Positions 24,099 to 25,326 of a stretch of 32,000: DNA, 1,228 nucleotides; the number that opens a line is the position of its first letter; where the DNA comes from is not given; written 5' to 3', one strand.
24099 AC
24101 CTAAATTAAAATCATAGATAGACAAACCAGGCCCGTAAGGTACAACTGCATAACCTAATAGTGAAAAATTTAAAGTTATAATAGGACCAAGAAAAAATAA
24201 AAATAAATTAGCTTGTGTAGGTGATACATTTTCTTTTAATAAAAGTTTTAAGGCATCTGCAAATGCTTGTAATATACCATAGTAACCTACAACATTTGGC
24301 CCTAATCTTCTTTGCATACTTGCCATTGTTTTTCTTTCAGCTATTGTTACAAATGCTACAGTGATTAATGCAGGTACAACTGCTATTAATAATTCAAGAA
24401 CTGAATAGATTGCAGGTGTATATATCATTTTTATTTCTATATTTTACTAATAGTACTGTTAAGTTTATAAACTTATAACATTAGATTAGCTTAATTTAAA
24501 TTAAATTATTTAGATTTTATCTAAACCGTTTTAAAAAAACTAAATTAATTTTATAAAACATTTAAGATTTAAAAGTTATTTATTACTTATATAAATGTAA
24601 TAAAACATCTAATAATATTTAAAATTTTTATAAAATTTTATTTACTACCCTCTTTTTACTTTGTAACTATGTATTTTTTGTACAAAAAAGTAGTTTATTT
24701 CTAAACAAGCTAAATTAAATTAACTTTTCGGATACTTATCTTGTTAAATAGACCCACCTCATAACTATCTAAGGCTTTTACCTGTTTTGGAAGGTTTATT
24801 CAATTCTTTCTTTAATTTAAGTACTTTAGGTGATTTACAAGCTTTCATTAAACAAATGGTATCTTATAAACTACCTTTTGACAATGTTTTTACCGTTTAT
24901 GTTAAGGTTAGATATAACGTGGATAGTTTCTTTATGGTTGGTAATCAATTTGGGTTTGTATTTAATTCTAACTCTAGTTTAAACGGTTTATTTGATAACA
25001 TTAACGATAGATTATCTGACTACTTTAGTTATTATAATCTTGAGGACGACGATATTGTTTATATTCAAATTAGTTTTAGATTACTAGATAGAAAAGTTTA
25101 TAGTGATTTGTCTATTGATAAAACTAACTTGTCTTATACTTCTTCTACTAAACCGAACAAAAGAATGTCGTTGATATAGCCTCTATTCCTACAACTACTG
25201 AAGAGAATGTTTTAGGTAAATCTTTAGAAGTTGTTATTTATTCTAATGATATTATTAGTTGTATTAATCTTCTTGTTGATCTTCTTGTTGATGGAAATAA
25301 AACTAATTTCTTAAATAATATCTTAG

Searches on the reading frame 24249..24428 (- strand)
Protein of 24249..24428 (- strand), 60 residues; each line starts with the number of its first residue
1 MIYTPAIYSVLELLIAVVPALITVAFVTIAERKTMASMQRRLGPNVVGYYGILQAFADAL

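Call 16: list_cluster_members(proteins=[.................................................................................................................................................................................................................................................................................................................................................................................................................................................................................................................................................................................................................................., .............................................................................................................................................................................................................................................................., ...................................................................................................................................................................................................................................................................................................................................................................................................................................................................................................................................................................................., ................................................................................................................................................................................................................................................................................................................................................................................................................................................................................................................, window:24249-24428:-])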
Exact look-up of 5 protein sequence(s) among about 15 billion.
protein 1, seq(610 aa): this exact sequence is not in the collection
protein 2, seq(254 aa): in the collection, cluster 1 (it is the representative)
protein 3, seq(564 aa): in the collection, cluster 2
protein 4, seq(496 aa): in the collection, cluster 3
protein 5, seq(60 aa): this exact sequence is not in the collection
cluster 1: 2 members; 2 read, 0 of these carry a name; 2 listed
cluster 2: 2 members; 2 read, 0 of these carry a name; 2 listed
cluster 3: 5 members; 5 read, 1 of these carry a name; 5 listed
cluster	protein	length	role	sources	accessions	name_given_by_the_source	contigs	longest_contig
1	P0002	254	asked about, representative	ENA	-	-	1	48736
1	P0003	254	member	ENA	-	-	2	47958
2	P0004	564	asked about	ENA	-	-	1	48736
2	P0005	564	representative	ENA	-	-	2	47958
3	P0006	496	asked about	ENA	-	-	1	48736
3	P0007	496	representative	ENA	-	-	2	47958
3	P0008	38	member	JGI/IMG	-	hypothetical protein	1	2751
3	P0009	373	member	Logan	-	-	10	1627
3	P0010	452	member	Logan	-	-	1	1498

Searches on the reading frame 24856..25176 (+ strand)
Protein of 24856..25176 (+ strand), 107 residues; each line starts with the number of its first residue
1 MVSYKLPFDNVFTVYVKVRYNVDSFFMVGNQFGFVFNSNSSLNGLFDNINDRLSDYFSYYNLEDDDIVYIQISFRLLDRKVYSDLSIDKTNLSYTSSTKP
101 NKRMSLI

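Call 8: search_protein_families(library=pfam, max_evalue=0.01, proteins=[window:24856-25176:+])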
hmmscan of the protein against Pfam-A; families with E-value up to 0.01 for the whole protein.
seq(107 aa): 1 family
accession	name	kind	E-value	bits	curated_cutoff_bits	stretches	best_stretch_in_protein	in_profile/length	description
PF06178.19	KdgM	-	0.0084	16.2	22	1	10-95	96-181/222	Oligogalacturonate-specific porin protein (KdgM)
